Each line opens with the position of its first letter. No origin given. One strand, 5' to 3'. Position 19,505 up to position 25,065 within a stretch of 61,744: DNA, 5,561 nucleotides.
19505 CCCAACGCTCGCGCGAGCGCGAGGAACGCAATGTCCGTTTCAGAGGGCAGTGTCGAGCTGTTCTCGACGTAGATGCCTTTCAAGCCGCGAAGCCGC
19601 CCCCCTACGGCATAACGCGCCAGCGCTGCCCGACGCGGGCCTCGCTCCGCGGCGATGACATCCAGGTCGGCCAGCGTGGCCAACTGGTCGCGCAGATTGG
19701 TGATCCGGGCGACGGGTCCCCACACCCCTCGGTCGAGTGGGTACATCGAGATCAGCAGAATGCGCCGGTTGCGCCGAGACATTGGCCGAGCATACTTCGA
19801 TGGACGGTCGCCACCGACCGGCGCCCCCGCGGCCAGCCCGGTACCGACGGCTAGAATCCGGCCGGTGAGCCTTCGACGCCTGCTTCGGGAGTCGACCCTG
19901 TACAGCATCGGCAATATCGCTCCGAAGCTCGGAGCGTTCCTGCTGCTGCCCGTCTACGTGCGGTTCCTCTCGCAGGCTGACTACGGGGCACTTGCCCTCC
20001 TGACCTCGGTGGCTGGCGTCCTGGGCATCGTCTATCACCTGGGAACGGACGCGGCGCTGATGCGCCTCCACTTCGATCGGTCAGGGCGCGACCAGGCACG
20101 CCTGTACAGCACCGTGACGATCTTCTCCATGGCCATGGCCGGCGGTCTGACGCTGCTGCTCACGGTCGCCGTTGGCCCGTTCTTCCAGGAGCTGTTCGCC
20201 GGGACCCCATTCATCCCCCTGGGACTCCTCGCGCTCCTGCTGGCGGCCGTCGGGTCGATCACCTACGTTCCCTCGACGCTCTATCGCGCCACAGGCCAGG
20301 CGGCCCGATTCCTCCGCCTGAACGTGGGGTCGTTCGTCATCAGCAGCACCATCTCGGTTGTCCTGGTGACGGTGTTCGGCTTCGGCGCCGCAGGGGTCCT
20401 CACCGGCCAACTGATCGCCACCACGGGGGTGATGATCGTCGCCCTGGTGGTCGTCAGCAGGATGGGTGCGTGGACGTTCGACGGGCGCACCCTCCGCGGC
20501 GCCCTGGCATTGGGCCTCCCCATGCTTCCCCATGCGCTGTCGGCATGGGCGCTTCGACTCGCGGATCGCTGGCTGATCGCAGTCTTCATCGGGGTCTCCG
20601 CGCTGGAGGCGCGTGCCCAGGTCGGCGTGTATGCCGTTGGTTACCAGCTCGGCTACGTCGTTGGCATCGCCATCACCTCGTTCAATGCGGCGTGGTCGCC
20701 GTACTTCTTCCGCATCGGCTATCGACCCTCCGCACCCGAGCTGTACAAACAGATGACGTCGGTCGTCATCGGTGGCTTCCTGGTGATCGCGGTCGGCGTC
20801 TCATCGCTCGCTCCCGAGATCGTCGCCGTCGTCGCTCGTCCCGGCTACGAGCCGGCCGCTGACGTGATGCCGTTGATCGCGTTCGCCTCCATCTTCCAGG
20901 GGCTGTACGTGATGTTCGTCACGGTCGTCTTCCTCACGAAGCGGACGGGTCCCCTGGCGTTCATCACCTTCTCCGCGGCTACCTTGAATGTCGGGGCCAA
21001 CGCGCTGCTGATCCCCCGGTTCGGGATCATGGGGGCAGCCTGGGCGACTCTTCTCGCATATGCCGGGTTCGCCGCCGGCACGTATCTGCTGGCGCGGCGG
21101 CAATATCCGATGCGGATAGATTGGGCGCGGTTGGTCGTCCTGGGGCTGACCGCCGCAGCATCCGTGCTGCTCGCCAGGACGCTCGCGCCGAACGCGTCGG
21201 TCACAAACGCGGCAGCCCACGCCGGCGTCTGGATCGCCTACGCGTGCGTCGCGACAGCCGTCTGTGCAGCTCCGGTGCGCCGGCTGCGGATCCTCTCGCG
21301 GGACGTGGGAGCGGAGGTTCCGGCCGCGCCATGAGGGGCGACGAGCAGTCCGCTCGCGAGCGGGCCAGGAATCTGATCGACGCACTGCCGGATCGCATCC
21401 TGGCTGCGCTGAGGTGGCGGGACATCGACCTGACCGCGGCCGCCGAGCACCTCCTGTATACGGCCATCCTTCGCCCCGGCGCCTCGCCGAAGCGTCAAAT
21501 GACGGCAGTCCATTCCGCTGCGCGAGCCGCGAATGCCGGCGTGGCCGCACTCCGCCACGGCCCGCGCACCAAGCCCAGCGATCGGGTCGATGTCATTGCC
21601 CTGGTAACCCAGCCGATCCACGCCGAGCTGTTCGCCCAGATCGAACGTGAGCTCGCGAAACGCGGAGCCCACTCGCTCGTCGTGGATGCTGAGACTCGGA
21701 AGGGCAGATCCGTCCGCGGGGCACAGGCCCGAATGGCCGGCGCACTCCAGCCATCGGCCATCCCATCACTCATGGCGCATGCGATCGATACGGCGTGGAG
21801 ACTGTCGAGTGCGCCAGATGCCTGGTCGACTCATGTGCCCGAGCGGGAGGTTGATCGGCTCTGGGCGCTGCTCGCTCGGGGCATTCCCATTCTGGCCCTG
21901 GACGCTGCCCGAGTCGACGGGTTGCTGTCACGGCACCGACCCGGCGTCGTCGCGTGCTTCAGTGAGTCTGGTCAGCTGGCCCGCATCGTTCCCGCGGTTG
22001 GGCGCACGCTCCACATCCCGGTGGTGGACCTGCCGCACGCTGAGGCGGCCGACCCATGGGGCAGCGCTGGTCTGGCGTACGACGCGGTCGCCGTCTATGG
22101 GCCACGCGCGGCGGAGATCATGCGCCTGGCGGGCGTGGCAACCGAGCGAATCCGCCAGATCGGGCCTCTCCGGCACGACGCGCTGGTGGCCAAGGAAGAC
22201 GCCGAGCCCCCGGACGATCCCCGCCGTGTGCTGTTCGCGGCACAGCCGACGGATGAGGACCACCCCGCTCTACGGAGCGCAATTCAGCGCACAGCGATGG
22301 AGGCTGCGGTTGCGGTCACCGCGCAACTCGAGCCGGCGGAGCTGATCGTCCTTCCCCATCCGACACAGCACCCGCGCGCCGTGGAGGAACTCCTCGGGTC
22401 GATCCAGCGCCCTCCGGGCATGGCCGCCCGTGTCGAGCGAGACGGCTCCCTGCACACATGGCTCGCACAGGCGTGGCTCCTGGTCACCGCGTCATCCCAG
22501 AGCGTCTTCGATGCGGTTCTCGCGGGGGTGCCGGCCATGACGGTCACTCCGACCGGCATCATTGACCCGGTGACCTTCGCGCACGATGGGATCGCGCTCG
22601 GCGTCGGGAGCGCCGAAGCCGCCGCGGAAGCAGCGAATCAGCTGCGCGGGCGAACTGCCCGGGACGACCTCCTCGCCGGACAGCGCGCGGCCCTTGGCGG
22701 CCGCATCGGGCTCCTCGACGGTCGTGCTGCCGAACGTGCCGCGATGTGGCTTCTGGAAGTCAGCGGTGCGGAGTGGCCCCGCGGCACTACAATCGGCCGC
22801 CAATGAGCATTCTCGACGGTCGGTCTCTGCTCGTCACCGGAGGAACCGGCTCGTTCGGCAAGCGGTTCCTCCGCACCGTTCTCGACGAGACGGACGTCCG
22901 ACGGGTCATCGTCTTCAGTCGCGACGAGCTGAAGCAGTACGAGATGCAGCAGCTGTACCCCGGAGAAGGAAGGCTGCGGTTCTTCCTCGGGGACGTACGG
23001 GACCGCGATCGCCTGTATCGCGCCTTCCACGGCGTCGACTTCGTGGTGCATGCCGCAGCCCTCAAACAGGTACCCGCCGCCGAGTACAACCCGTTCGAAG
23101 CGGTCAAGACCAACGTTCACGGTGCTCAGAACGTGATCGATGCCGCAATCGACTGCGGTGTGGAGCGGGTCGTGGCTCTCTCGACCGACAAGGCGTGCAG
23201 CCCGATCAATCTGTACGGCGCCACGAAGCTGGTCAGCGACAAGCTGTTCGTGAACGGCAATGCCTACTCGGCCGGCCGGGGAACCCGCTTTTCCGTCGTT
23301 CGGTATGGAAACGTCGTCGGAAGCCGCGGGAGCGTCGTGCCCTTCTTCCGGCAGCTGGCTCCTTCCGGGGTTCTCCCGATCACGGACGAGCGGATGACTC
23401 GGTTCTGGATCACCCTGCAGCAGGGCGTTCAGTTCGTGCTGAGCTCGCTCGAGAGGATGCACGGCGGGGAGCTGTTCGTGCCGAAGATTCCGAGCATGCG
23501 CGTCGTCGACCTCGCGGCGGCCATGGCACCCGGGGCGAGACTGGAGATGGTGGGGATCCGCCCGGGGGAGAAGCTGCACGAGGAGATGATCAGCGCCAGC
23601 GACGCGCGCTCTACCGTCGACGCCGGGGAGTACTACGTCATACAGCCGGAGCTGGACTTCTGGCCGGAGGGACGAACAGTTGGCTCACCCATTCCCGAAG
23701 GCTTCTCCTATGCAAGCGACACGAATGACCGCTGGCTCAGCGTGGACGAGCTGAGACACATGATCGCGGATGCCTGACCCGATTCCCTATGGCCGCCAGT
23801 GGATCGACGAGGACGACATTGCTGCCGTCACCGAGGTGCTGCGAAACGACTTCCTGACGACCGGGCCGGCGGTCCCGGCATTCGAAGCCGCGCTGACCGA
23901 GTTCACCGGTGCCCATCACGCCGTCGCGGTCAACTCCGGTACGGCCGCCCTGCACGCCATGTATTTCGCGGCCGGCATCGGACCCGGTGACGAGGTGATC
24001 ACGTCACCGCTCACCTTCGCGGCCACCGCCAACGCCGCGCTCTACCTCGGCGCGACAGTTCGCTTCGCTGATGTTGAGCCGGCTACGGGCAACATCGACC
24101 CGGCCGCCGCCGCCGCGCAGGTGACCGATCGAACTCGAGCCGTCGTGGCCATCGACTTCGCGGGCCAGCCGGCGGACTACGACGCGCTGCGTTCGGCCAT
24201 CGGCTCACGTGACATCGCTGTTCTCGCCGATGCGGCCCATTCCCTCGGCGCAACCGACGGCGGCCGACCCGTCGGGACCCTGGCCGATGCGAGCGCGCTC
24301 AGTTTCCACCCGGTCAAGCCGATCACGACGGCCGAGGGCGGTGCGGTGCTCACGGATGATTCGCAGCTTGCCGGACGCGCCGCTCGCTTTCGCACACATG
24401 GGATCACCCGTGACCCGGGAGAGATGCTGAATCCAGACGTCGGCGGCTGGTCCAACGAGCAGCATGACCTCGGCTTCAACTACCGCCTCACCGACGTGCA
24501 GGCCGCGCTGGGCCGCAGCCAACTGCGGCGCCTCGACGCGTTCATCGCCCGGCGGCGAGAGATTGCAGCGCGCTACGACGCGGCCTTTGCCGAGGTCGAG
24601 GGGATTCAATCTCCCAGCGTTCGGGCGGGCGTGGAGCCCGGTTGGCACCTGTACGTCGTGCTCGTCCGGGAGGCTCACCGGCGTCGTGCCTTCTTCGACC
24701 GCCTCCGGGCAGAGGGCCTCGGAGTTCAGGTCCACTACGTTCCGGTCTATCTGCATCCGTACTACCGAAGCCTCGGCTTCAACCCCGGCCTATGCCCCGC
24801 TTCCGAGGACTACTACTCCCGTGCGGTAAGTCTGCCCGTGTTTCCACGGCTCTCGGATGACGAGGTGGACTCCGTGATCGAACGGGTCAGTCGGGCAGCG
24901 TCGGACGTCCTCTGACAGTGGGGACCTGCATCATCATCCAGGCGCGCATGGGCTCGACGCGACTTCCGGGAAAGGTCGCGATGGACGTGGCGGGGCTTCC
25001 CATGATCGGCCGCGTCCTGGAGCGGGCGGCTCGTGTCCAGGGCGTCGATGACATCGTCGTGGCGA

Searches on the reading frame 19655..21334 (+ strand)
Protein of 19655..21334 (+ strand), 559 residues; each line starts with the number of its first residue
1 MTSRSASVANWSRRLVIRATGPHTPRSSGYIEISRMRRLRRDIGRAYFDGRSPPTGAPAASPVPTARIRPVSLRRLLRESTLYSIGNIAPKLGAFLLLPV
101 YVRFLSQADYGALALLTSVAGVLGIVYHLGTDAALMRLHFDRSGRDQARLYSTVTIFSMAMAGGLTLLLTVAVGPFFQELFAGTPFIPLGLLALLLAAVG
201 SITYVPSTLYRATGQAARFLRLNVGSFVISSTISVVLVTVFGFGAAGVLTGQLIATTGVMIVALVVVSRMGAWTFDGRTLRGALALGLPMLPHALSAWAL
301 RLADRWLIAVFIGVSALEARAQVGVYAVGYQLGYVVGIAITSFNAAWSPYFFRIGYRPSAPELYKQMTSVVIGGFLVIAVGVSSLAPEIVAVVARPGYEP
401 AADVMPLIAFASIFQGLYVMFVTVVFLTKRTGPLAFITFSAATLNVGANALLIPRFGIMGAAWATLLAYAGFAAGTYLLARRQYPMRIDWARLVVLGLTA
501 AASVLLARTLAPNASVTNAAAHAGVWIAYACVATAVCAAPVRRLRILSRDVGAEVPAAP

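Call 7: search_protein_families(library=pfam, proteins=[window:19655-21334:+], max_evalue=0.01)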
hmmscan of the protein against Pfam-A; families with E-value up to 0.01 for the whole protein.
window:19655-21334:+ (559 aa): 2 families
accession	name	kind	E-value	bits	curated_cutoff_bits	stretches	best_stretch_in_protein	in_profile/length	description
PF01943.22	Polysacc_synt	-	7.6e-14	52.2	28.2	1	77-354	2-273/274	Polysaccharide biosynthesis protein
PF13440.11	Polysacc_synt_3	-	9.6e-14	51.7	23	1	102-355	3-244/293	Polysaccharide biosynthesis protein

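Call 53: search_protein_families(library=ncbifam, proteins=[window:19655-21334:+], max_evalue=0.00001)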
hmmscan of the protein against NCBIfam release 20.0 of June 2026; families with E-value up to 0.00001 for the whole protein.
window:19655-21334:+ (559 aa): 1 family
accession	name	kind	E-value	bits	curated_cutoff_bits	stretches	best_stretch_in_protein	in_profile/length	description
NF050818.1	PolSacchBiosHfsF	equivalog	1.3e-21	77.2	700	1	87-542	13-466/468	polysaccharide biosynthesis protein HfsF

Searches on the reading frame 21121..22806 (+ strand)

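Call 7: search_protein_families(library=pfam, proteins=[window:21121-22806:+], max_evalue=0.01)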
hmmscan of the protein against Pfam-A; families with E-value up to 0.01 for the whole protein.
window:21121-22806:+ (561 aa): 1 family
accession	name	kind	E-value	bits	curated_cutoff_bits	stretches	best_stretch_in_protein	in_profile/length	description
PF20471.4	DUF6716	-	3.8e-07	29.8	27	1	356-480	162-288/342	Putative glycosyltransferase (DUF6716)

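Call 53: search_protein_families(library=ncbifam, proteins=[window:21121-22806:+], max_evalue=0.00001)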
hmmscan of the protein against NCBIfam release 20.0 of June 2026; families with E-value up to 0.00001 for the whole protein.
window:21121-22806:+ (561 aa): 0 families

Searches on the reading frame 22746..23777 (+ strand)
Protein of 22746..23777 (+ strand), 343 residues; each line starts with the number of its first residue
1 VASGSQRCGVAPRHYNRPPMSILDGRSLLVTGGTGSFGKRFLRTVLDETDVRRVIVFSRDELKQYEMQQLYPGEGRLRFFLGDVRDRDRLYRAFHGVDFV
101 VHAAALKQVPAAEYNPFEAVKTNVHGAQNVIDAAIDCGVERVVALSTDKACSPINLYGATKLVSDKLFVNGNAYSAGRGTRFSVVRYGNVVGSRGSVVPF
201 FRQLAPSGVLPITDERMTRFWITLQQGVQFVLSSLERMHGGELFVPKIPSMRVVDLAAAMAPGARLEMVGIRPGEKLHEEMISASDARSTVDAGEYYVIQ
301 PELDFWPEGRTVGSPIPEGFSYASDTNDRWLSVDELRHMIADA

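Call 7: search_protein_families(library=pfam, proteins=[window:22746-23777:+], max_evalue=0.01)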
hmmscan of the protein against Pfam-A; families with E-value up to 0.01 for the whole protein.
window:22746-23777:+ (343 aa): 10 families
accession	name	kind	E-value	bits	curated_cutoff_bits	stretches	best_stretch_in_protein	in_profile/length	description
PF02719.21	Polysacc_synt_2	-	4.2e-100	335.2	20.2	1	28-300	1-292/293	Polysaccharide biosynthesis protein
PF01370.27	Epimerase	-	1.9e-23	83.6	20.9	1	29-219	2-200/240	NAD dependent epimerase/dehydratase family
PF01073.25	3Beta_HSD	-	1.4e-16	60.9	22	1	29-153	1-122/280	3-beta hydroxysteroid dehydrogenase/isomerase family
PF16363.11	GDP_Man_Dehyd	-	1.5e-14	54.6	27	1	29-149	1-131/332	GDP-mannose 4,6 dehydratase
PF13460.12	NAD_binding_10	-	2e-10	41.3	27.2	1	32-150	1-101/184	NAD(P)H-binding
PF04321.23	RmlD_sub_bind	-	3.3e-10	40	27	1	28-193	3-154/287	RmlD substrate binding domain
PF07993.18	NAD_binding_4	-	3e-08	33.6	20.1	1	30-152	1-141/258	Male sterility protein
PF08659.16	KR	-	1.6e-05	25.4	22.6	1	28-146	3-135/180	KR domain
PF05368.20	NmrA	-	3.9e-05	23.8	27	1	28-143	5-103/298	NmrA-like family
PF03435.24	Sacchrp_dh_NADP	-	0.0015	19.3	25.1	1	30-104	3-76/129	Saccharopine dehydrogenase NADP binding domain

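Call 9: search_protein_families(library=ncbifam, proteins=[window:22746-23777:+], max_evalue=0.001)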
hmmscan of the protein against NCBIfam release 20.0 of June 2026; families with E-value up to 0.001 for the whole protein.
window:22746-23777:+ (343 aa): 22 families
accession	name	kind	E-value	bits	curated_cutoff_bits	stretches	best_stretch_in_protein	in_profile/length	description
TIGR03589.1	PseB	equivalog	5.1e-158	525.1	407.75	1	23-340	2-324/324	UDP-N-acetylglucosamine 4,6-dehydratase (inverting)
TIGR04130.1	FnlA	equivalog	1.3e-74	251.1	730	1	24-305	3-288/337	UDP-N-acetylglucosamine 4,6-dehydratase/5-epimerase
TIGR04180.1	EDH_00030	hypoth_equivalog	2.9e-16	59.4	475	1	29-149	2-123/297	NAD-dependent 4,6-dehydratase LegB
TIGR01179.1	galE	equivalog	3.3e-14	52.5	262.3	1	28-194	2-180/332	UDP-glucose 4-epimerase GalE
TIGR03466.1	HpnA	hypoth_equivalog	8e-14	51.2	367.65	1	28-147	3-113/327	hopanoid-associated sugar epimerase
TIGR01181.1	dTDP_gluc_dehyt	equivalog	1.5e-12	47.3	365.1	1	28-179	2-156/321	dTDP-glucose 4,6-dehydratase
NF041293.1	G6PDh_Azf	equivalog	2.5e-12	46.8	400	1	27-152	4-120/252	NAD-dependent glucose-6-phosphate dehydrogenase Azf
NF042422.1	oxyalk_red_OleD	equivalog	1.5e-10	41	580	1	28-148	3-111/329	2-alkyl-3-oxoalkanoate reductase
TIGR01214.1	rmlD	equivalog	2e-09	36.9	224.05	1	28-148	2-101/285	dTDP-4-dehydrorhamnose reductase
TIGR02622.1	CDP_4_6_dhtase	equivalog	1.2e-08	34.5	278.45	1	24-150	3-132/352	CDP-glucose 4,6-dehydratase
NF042423.1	oxyalk_red_Shew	equivalog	2.7e-08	33.3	580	1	27-148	10-119/331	2-alkyl-3-oxoalkanoate reductase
NF052578.1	StrlDmthSdmBMthl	equivalog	3.3e-08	33.7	600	1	28-151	3-117/328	sterol demethylase protein SdmB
NF005539.0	PRK07201.1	equivalog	2.2e-07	30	549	1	28-136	3-114/657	SDR family oxidoreductase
NF007956.0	PRK10675.1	subfamily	1e-06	28.1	394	1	28-146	3-123/338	UDP-glucose 4-epimerase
NF011728.1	PRK15181.1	equivalog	4e-06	26.1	760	1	75-141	69-135/348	Vi polysaccharide biosynthesis UDP-N-acetylglucosaminuronic acid C-4 epimerase TviC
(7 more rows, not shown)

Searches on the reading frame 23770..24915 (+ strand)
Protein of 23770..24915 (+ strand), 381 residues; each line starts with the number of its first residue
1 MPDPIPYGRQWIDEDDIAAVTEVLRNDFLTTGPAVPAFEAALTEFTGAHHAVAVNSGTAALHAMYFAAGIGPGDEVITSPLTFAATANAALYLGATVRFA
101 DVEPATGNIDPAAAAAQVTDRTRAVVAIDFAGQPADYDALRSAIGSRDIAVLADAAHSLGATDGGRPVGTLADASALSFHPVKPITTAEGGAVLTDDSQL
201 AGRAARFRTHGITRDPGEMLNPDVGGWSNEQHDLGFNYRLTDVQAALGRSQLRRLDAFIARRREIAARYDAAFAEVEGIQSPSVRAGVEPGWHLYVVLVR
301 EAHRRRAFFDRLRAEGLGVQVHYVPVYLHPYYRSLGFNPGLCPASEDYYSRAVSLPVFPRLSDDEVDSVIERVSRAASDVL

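Call 7: search_protein_families(library=pfam, proteins=[window:23770-24915:+], max_evalue=0.01)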
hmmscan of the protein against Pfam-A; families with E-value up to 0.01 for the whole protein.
window:23770-24915:+ (381 aa): 5 families
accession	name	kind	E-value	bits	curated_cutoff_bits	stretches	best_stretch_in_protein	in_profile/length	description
PF01041.23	DegT_DnrJ_EryC1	-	2.7e-116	389.2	19.8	1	12-373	3-359/360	DegT/DnrJ/EryC1/StrS aminotransferase family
PF00155.27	Aminotran_1_2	-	1.2e-06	28.4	19.7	1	35-125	44-150/361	Aminotransferase class I and II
PF01053.26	Cys_Met_Meta_PP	-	0.00011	21.4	27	1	32-125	51-141/381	Cys/Met metabolism PLP-dependent enzyme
PF01212.27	Beta_elim_lyase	-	0.0008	19.2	27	1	33-141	32-152/288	Beta-eliminating lyase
PF00266.25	Aminotran_5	-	0.003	17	21.5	1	53-160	66-181/371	Aminotransferase class-V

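Call 9: search_protein_families(library=ncbifam, proteins=[window:23770-24915:+], max_evalue=0.001)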
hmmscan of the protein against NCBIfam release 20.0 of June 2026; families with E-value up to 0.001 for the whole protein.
window:23770-24915:+ (381 aa): 19 families
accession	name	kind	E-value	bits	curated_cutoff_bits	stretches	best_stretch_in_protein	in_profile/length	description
TIGR03588.1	PseC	equivalog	9e-139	462.6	423.5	1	5-375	2-378/380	UDP-4-amino-4,6-dideoxy-N-acetyl-beta-L-altrosamine transaminase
NF008658.2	PRK11658.1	equivalog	2e-78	263.7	631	1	3-375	3-375/379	UDP-4-amino-4-deoxy-L-arabinose aminotransferase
TIGR04181.1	NHT_00031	hypoth_equivalog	1.3e-64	218.3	420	1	14-356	10-357/359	LegC family aminotransferase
NF008687.0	PRK11706.1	equivalog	6.9e-63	212.6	375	1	5-376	2-373/375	dTDP-4-amino-4,6-dideoxygalactose transaminase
TIGR04427.1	PLP_DesI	equivalog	6.9e-55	186.7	650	1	21-375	39-381/390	dTDP-4-dehydro-6-deoxyglucose aminotransferase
NF011936.0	PRK15407.1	equivalog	4.8e-47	160.6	423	2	3-211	35-251/440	lipopolysaccharide biosynthesis protein RfbH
TIGR02379.1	ECA_wecE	subfamily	2.5e-46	158.1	434.85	1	18-374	15-372/376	dTDP-4-amino-4,6-dideoxy-D-glucose transaminase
TIGR01976.1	am_tr_V_VC1184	hypoth_equivalog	3.5e-06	26.5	352.35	1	63-161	96-189/401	cysteine desulfurase-like protein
NF041364.1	GntC_guanitoxin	equivalog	5.2e-06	25.6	415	1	51-127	62-140/356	guanitoxin biosynthesis PLP-dependent (S)-gamma-hydroxy-L-arginine cyclodehydratase GntC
TIGR03947.1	viomycin_VioD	equivalog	6.4e-06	25.3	390.9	1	46-135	66-155/359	capreomycidine synthase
NF004125.0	PRK05613.1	equivalog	3e-05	22.7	765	1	31-137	67-171/437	O-acetylhomoserine/O-acetylserine sulfhydrylase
NF000586.1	PRK00011.1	subfamily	9.3e-05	21.3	335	1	45-201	75-237/404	serine hydroxymethyltransferase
NF006003.0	PRK08133.1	equivalog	9.8e-05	21.2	522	1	31-100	64-130/396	O-succinylhomoserine sulfhydrylase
NF006347.0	PRK08574.1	equivalog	0.0001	21.2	477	1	32-109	52-129/385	cystathionine gamma-synthase family protein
TIGR01325.1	O_suc_HS_sulf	equivalog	0.00012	20.8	510.05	1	31-125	52-143/380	O-succinylhomoserine sulfhydrylase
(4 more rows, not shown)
